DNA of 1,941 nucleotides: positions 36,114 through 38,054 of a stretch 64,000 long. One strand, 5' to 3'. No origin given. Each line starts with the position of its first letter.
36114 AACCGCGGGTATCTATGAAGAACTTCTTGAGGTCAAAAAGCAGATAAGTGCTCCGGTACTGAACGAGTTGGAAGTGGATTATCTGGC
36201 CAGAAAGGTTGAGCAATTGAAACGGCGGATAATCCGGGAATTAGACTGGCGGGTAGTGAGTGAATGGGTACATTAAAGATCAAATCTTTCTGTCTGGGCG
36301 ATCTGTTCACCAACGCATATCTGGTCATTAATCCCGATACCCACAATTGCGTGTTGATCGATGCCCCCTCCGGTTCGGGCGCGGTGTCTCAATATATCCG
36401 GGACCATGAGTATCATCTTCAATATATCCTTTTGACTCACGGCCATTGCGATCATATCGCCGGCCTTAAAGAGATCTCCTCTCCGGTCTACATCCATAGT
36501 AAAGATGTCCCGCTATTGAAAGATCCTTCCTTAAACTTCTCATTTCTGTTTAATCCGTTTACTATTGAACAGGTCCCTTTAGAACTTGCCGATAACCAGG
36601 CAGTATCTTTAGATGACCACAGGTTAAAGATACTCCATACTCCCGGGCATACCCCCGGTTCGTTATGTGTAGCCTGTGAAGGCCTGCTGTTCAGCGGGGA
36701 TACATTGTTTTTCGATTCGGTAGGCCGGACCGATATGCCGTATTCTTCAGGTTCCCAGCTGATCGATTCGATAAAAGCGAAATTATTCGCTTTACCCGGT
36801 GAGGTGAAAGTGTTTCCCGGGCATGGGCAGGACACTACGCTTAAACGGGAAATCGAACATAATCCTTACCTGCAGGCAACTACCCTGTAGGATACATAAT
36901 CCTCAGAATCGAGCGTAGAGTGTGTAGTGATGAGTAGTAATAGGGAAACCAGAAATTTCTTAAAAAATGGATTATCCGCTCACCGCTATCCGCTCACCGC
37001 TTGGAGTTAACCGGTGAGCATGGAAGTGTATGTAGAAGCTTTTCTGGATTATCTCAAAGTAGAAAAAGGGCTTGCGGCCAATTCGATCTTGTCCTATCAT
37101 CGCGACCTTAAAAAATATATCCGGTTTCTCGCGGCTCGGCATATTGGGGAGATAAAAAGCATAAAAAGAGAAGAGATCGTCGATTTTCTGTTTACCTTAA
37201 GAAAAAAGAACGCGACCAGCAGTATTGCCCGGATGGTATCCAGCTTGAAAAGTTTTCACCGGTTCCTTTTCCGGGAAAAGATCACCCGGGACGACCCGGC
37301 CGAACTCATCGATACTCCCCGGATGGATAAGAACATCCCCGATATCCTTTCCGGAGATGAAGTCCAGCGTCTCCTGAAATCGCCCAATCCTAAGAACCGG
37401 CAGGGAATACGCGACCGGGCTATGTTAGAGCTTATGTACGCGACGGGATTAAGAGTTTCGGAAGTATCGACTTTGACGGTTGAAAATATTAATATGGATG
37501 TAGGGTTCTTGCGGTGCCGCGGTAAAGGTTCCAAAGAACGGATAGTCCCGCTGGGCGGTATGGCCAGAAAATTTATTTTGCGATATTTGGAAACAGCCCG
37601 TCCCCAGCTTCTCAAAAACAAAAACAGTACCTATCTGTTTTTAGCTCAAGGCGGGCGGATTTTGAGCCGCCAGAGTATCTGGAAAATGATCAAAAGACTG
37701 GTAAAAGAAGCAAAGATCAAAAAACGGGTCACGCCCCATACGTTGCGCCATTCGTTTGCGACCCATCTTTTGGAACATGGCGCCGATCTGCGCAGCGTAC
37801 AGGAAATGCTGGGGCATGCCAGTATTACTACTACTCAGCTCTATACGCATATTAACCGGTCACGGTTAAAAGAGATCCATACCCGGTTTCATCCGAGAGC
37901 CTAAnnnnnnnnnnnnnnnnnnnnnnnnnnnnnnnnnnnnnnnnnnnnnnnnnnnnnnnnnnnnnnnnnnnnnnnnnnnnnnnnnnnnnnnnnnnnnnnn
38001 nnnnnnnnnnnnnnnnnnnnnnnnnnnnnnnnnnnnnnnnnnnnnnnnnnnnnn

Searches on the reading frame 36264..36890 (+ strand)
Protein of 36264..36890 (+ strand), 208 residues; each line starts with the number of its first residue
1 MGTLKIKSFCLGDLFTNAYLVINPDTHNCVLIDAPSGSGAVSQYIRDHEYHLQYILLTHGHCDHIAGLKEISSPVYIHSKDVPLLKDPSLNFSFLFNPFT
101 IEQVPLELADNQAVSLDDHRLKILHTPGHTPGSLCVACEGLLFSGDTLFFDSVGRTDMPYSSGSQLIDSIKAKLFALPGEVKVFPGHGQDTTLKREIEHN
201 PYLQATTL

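Call 65: search_protein_families(library=pfam, proteins=[window:36264-36890:+])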
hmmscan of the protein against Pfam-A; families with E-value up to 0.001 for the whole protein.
window:36264-36890:+ (208 aa): 2 families
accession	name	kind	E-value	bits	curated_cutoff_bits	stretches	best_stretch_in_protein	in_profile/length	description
PF00753.33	Lactamase_B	-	6e-22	79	22.7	1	12-187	2-196/196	Metallo-beta-lactamase superfamily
PF12706.13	Lactamase_B_2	-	1.3e-05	25.4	27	1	30-127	3-109/200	Beta-lactamase superfamily domain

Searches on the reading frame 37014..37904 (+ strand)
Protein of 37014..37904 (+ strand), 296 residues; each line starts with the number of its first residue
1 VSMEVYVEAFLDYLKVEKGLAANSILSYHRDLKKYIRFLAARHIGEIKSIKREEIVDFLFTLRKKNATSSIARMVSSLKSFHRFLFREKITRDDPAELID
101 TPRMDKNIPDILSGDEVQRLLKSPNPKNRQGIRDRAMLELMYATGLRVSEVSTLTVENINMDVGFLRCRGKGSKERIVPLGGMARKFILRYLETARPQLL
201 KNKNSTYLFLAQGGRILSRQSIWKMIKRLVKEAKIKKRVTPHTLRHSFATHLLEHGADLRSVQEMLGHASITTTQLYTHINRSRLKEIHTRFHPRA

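Call 65: search_protein_families(library=pfam, proteins=[window:37014-37904:+])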
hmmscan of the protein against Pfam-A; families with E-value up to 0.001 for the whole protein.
window:37014-37904:+ (296 aa): 4 families
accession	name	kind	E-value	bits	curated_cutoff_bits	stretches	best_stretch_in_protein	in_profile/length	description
PF00589.27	Phage_integrase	-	1.9e-53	181.2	27.1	1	112-282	3-170/172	Phage integrase family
PF02899.23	Phage_int_SAM_1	-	9.6e-22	77.5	22.3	1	7-89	1-83/83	Phage integrase, N-terminal SAM-like domain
PF13495.12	Phage_int_SAM_4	-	7.6e-07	29.9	27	1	8-90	3-83/85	Phage integrase, N-terminal SAM-like domain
PF13102.12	Phage_int_SAM_5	-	0.0001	23.1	22.3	0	6-37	50-80/98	Phage integrase SAM-like domain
